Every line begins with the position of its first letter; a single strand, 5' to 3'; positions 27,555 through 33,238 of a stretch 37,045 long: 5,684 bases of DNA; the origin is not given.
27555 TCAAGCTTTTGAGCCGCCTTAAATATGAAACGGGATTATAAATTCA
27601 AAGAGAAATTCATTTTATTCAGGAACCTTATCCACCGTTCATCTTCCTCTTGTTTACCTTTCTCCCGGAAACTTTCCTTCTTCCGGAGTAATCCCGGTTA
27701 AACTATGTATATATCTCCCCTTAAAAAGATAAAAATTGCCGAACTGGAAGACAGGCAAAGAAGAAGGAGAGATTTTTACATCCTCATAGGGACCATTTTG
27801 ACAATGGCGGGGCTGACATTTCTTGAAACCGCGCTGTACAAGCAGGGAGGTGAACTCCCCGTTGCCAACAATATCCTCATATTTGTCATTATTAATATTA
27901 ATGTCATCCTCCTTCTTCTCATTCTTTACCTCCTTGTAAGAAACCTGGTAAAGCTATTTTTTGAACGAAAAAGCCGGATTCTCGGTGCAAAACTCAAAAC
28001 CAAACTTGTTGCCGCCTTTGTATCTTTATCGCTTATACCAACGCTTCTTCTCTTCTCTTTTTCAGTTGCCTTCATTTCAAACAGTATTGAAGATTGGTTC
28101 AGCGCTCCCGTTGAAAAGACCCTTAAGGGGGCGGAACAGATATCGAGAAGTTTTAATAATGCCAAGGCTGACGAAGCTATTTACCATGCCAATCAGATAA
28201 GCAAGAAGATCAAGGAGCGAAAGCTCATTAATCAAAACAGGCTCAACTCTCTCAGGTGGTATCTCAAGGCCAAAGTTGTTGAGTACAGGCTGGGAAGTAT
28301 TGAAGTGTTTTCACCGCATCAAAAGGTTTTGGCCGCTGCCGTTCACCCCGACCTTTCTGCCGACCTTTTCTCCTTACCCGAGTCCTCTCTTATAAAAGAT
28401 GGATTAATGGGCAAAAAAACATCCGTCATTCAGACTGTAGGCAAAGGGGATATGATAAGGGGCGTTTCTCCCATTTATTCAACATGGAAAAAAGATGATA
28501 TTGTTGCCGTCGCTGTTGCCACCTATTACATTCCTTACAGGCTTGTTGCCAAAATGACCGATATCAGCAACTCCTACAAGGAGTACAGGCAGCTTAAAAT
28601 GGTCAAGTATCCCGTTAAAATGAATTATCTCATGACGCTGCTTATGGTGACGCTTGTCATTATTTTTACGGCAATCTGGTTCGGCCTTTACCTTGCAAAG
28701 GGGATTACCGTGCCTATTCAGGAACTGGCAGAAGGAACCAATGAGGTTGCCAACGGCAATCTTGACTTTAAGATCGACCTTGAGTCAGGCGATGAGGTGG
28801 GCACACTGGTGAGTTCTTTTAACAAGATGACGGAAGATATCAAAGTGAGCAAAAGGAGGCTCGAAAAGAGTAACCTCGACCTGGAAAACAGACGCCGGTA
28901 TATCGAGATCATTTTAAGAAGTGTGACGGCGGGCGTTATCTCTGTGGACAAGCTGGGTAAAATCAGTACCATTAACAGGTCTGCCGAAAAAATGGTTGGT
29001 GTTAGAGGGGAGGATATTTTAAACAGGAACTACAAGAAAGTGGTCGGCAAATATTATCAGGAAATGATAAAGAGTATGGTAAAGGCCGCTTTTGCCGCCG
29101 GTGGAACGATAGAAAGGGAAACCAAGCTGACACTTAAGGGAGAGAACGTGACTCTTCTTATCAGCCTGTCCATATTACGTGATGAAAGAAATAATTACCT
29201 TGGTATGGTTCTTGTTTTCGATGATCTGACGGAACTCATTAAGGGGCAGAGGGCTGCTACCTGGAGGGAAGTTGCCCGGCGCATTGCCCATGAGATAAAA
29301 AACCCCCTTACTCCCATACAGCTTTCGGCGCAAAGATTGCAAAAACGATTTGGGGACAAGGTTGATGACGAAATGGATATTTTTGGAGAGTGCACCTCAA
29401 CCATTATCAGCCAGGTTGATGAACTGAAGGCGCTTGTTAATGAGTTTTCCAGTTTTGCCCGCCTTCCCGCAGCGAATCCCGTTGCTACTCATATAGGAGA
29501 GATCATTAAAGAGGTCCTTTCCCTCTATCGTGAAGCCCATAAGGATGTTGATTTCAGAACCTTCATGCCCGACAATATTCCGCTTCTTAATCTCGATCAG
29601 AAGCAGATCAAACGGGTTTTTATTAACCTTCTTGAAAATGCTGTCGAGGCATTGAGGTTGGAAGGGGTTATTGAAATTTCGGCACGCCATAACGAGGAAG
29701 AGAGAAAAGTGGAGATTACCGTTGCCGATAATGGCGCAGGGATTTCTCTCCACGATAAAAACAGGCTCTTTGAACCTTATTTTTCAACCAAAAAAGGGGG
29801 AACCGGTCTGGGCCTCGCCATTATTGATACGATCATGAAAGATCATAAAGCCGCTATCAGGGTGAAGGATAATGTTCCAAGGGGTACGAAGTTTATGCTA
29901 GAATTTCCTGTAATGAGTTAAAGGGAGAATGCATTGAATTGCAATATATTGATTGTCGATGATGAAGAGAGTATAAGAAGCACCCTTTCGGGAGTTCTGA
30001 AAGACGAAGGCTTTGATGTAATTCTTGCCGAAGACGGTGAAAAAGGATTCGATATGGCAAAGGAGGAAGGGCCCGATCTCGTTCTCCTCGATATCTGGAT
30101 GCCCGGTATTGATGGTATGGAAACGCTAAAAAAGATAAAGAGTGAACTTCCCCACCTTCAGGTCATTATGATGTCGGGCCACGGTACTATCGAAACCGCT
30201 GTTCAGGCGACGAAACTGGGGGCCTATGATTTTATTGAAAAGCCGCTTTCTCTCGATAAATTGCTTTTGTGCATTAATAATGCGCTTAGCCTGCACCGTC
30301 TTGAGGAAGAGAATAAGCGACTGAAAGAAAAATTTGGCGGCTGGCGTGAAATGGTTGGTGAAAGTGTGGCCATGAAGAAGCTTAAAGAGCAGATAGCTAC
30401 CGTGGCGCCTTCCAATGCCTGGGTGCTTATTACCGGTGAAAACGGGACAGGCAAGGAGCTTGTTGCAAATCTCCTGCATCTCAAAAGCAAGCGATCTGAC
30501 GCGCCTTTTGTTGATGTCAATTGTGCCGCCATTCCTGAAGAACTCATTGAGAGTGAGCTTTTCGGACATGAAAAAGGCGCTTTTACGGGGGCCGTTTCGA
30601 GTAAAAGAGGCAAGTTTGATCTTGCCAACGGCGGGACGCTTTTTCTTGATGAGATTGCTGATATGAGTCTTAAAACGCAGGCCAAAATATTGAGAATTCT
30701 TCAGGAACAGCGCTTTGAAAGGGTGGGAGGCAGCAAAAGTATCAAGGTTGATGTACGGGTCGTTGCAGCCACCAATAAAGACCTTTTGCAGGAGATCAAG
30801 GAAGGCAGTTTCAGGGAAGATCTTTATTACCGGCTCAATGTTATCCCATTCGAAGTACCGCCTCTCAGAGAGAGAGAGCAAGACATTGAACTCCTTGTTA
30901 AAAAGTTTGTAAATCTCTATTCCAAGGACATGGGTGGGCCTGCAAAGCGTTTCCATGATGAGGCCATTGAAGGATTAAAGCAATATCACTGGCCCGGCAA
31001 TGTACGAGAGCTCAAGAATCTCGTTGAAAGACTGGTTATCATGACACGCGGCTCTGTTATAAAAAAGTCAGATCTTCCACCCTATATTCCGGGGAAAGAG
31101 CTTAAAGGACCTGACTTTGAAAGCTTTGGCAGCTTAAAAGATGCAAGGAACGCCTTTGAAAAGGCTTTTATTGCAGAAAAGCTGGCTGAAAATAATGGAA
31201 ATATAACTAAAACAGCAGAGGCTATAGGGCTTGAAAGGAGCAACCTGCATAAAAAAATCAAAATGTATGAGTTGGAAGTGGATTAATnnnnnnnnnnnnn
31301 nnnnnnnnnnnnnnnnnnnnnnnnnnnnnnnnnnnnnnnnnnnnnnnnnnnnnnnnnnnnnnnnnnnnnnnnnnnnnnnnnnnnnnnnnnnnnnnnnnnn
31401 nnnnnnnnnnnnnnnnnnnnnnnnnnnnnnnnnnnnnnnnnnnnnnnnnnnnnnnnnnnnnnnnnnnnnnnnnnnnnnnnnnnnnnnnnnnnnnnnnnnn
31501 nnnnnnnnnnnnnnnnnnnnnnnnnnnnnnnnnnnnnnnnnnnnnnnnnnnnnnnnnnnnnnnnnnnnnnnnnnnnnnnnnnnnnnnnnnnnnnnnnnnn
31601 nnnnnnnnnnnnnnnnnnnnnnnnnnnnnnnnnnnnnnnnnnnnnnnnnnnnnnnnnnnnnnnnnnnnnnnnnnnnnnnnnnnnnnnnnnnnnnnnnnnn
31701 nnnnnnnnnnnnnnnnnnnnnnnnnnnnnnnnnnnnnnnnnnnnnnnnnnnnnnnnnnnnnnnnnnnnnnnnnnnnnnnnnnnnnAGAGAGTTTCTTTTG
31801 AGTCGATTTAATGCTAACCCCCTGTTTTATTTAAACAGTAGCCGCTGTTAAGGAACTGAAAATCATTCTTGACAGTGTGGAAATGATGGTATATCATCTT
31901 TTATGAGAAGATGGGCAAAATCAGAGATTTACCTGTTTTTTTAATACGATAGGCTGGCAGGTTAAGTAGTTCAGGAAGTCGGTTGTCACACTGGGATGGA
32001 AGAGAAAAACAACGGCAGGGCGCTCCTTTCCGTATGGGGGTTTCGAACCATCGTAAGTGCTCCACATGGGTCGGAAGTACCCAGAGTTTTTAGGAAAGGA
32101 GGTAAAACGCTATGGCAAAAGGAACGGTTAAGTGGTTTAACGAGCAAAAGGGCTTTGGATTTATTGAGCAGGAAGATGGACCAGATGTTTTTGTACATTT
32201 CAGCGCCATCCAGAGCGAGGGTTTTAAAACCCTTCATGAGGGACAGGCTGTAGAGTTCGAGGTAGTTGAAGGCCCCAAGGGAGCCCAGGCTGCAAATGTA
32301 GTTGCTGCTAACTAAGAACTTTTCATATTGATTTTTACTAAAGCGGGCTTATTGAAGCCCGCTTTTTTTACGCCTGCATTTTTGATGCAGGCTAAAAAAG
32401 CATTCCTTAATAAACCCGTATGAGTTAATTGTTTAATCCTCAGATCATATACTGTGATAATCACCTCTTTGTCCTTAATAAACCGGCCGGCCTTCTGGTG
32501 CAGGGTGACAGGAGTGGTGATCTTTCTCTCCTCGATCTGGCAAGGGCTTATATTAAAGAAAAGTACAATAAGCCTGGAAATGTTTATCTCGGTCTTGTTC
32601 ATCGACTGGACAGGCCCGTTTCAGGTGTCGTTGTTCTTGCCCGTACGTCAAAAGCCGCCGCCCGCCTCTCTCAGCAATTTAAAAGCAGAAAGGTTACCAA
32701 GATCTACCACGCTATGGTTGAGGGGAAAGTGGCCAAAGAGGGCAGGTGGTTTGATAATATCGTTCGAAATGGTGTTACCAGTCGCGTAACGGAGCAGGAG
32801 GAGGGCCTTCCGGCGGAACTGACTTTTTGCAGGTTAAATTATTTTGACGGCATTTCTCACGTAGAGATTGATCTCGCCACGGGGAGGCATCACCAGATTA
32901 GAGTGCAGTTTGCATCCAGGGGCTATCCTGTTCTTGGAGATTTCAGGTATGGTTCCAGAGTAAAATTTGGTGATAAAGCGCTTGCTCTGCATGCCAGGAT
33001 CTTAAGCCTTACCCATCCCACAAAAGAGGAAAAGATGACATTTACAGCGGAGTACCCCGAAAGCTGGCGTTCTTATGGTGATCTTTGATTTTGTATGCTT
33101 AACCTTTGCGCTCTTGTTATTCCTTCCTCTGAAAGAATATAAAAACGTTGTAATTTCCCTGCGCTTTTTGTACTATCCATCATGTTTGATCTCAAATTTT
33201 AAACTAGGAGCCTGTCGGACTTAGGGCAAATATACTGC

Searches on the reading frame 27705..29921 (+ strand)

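Call 6: search_protein_families(library=pfam, proteins=[window:27705-29921:+])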
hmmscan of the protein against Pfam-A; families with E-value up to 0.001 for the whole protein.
window:27705-29921:+ (738 aa): 10 families
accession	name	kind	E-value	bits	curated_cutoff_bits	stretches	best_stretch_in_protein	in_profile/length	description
PF02518.31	HATPase_c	-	3.9e-22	79.2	26.4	1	631-736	2-109/111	Histidine kinase-, DNA gyrase B-, and HSP90-like ATPase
PF00672.30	HAMP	-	2.6e-12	47.3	25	1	330-379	2-51/53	HAMP domain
PF00512.31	HisKA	-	1.1e-11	45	26.9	1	521-588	3-64/66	His Kinase A (phospho-acceptor) domain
PF00989.32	PAS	-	8.4e-10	39.1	22.6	1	403-507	6-112/113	PAS fold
PF13426.13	PAS_9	-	1e-07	32.6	27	1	410-510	3-103/103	PAS domain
PF08448.16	PAS_4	-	1.3e-07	32.2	23.1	1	405-511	2-108/110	PAS fold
PF19312.4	NtrY_N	-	9e-07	29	23.2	1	30-181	11-158/291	NtrY N-terminal region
PF13581.12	HATPase_c_2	-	6.5e-05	23.4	27.4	1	644-715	41-113/127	Histidine kinase-like ATPase domain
PF14501.12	HATPase_c_5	-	0.00017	21.9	22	1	632-720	3-88/102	GHKL domain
PF13596.12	PAS_10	-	0.00034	21.6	22.1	0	401-509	2-106/106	PAS domain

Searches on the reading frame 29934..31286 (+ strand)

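Call 6: search_protein_families(library=pfam, proteins=[window:29934-31286:+])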
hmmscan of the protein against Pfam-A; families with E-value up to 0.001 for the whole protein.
window:29934-31286:+ (450 aa): 7 families
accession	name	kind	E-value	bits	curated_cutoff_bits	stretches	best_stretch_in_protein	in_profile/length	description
PF00158.32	Sigma54_activat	-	2.2e-74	249.2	20.2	1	140-306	1-167/168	Sigma-54 interaction domain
PF00072.30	Response_reg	-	4.2e-32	111.1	30.2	1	5-112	1-108/111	Response regulator receiver domain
PF14532.12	Sigma54_activ_2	-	7.9e-27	94.6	25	1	141-311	1-138/138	Sigma-54 interaction domain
PF25601.1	AAA_lid_14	-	1.8e-26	92.2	27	1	312-389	1-78/87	AAA+ ATPase lid domain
PF02954.25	HTH_8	-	9.1e-08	32.1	22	1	407-445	4-42/42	Bacterial regulatory protein, Fis family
PF07728.20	AAA_5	-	2.4e-06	28.1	22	1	164-282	2-123/139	AAA domain (dynein-related subfamily)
PF00004.35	AAA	-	0.00037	21.4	21.2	1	164-286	1-112/131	ATPase family associated with various cellular activities (AAA)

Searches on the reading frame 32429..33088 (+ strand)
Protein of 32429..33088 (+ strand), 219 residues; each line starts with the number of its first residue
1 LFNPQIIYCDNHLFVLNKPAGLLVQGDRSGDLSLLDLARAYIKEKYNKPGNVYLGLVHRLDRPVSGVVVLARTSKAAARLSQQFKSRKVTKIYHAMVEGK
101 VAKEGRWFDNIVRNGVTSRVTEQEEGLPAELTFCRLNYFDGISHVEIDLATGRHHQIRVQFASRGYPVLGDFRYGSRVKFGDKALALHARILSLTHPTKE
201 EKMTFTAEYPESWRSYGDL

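Call 31: search_protein_families(library=pfam, max_evalue=0.01, proteins=[window:32429-33088:+])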
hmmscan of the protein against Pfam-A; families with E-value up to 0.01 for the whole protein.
window:32429-33088:+ (219 aa): 1 family
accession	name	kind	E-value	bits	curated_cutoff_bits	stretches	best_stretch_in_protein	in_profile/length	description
PF00849.27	PseudoU_synth_2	-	4.5e-32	111.8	26.8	1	12-163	1-152/152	RNA pseudouridylate synthase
